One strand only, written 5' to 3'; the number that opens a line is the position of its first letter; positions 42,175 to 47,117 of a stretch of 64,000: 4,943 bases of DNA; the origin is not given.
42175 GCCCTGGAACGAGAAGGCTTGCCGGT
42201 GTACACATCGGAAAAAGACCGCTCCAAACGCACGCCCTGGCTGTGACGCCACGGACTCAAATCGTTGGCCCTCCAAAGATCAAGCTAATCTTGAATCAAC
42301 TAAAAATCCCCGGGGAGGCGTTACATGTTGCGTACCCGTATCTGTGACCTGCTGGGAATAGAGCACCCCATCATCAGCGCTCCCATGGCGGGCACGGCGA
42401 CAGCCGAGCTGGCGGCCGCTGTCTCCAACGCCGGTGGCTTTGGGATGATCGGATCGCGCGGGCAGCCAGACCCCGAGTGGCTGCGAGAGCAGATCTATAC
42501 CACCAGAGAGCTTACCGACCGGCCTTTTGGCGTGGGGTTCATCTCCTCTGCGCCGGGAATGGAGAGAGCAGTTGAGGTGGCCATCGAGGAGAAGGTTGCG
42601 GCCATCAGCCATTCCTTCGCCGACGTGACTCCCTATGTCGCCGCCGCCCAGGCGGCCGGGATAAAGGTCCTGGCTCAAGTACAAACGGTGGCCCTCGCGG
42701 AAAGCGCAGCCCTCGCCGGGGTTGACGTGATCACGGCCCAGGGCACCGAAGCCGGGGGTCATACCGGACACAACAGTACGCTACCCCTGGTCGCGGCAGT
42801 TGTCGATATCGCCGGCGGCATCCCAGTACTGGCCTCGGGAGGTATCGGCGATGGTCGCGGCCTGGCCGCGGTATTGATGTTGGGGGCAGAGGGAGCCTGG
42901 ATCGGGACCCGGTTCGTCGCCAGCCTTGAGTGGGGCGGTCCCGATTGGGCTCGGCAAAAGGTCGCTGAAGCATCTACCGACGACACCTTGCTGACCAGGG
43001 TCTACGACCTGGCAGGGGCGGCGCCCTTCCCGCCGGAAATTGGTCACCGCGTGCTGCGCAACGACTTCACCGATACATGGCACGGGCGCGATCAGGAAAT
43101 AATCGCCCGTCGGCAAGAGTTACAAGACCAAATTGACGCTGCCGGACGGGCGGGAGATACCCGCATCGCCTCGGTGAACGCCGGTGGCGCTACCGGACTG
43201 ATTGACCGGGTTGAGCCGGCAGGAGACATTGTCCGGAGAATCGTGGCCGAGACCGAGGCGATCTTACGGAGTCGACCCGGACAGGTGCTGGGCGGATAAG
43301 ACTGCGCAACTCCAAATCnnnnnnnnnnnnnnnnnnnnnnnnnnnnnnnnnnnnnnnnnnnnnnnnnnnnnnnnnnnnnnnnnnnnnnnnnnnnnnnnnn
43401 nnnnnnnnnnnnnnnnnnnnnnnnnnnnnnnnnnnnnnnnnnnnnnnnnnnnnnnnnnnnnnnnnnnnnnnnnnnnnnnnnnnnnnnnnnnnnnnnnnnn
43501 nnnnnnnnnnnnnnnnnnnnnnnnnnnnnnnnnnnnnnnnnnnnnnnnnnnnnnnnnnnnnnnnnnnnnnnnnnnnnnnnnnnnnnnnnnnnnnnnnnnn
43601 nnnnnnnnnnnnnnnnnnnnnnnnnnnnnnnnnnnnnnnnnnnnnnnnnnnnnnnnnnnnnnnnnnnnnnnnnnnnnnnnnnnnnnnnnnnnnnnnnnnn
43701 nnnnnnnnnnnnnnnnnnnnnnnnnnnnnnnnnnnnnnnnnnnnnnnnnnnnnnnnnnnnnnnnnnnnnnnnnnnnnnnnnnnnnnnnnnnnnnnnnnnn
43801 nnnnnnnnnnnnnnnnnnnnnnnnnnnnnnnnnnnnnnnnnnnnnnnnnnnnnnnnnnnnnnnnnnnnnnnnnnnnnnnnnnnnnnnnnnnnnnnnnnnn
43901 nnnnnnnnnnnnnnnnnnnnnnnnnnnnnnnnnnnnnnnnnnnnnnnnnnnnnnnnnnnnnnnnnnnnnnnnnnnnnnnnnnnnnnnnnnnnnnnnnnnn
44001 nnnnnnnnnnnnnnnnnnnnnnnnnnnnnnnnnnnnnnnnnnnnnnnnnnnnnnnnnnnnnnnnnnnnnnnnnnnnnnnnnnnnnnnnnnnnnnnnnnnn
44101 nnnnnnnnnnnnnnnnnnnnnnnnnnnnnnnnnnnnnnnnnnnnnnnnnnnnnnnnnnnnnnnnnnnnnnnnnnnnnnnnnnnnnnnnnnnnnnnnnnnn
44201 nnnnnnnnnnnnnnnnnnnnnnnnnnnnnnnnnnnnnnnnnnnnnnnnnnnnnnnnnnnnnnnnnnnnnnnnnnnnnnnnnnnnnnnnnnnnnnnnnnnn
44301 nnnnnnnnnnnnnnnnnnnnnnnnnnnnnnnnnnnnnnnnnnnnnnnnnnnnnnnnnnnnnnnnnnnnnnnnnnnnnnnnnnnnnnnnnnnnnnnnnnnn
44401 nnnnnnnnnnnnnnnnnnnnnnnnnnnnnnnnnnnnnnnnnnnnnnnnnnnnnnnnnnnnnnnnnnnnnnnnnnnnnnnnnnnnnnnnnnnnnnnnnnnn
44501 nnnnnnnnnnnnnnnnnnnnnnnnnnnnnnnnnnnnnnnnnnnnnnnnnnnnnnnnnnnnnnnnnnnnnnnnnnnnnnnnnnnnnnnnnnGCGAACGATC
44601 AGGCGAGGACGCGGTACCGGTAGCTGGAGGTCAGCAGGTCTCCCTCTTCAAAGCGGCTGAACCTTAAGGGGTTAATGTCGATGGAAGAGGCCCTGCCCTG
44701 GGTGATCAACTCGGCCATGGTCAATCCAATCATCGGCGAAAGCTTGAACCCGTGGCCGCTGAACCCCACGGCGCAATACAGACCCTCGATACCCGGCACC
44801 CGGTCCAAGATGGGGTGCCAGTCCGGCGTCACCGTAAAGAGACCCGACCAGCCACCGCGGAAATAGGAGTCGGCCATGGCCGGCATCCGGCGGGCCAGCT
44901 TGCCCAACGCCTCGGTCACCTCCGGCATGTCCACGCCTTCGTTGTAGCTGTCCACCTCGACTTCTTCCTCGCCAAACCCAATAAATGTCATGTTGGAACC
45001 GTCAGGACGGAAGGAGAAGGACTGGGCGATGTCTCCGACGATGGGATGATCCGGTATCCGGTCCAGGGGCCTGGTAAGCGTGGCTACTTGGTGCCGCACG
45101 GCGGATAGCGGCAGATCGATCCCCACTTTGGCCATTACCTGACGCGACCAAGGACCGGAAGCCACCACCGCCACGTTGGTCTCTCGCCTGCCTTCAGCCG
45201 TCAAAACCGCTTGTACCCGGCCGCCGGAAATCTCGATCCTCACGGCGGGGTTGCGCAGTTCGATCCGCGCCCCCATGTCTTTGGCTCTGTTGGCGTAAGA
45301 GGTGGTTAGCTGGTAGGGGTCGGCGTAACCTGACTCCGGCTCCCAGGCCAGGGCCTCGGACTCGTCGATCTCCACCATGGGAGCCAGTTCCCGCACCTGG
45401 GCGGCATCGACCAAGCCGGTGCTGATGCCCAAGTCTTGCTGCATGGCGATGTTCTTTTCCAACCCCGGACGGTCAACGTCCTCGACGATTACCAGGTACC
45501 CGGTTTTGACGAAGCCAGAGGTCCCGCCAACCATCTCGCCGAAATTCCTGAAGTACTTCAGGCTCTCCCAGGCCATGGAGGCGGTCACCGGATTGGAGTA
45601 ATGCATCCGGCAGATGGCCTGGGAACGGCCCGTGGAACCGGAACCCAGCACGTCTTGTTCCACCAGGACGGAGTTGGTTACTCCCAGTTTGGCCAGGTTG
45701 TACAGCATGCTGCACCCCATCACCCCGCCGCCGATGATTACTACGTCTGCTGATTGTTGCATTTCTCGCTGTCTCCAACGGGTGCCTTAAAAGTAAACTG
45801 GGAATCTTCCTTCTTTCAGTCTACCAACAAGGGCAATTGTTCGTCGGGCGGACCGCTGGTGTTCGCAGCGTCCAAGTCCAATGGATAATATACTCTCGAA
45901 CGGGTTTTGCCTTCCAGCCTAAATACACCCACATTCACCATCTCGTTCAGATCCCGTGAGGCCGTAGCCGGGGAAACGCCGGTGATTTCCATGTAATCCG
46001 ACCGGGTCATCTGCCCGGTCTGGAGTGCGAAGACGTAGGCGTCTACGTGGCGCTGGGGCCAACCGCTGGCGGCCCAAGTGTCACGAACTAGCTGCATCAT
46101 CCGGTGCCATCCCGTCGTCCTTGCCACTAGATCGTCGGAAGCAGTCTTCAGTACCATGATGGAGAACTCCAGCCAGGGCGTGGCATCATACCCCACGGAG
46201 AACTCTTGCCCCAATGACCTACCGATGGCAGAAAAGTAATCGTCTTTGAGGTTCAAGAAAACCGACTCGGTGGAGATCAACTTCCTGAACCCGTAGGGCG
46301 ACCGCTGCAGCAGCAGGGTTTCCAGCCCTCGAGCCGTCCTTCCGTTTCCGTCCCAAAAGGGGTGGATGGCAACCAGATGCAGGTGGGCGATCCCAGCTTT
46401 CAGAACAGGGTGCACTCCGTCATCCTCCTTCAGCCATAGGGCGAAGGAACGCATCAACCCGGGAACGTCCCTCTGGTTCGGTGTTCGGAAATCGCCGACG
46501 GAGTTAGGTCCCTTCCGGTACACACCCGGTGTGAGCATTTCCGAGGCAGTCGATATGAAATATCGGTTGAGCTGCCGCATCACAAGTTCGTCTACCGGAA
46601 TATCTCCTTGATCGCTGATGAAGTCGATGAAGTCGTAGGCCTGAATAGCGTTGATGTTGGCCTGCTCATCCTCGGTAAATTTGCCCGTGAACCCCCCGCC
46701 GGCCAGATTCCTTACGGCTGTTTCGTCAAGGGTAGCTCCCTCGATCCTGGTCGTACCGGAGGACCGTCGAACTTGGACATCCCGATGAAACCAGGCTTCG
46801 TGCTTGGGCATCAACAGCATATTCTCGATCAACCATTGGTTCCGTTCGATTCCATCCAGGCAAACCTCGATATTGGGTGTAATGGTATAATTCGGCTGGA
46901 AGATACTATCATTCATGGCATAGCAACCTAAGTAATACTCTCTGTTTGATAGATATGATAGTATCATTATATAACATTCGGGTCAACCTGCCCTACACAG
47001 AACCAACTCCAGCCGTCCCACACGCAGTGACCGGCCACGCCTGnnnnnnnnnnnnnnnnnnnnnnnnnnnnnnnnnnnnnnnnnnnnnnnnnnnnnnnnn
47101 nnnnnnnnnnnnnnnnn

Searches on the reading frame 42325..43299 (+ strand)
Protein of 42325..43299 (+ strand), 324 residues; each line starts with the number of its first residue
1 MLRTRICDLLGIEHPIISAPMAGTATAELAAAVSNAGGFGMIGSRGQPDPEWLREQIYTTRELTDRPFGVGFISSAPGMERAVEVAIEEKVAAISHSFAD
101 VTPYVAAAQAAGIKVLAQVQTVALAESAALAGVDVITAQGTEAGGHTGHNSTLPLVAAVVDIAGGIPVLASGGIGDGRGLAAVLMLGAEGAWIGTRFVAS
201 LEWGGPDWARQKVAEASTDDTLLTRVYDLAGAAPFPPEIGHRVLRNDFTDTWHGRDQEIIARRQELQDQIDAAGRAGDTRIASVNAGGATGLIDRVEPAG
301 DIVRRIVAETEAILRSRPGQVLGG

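Call 81: search_protein_families(library=pfam, proteins=[window:42325-43299:+], max_evalue=0.00001)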
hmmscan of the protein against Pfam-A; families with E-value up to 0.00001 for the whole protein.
window:42325-43299:+ (324 aa): 1 family
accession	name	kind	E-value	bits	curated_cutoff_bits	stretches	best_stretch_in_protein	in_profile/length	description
PF03060.21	NMO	-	2.2e-48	165.8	28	1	4-309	2-331/331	Nitronate monooxygenase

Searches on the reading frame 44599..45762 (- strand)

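Call 81: search_protein_families(library=pfam, proteins=[window:44599-45762:-], max_evalue=0.00001)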
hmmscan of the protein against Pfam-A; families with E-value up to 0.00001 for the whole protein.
window:44599-45762:- (387 aa): 1 family
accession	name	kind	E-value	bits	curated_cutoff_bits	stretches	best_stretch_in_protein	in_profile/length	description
PF01266.30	DAO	-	7.6e-65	220.2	27.9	1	6-352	1-353/353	FAD dependent oxidoreductase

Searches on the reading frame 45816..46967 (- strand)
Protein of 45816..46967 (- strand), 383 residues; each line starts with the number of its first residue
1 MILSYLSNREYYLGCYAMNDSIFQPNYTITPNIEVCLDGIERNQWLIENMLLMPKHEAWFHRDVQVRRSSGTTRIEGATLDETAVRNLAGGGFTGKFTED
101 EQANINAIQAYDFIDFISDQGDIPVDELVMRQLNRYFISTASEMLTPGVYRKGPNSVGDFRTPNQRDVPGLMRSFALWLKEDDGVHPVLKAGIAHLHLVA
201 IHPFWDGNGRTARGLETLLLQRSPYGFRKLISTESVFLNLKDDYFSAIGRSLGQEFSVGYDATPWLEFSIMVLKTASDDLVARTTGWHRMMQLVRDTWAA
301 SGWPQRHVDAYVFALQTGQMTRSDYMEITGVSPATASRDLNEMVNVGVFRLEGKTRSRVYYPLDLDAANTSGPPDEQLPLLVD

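Call 81: search_protein_families(library=pfam, proteins=[window:45816-46967:-], max_evalue=0.00001)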
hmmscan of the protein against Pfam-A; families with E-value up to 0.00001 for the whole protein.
window:45816-46967:- (383 aa): 2 families
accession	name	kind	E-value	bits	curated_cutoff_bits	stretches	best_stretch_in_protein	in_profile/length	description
PF02661.23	Fic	-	5.7e-16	59.6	24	1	127-220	4-93/93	Fic/DOC family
PF22168.2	DIP2311-like_C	-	1.9e-06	28.5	27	1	310-360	10-60/63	Transcriptional regulator DIP2311-like, C-terminal domain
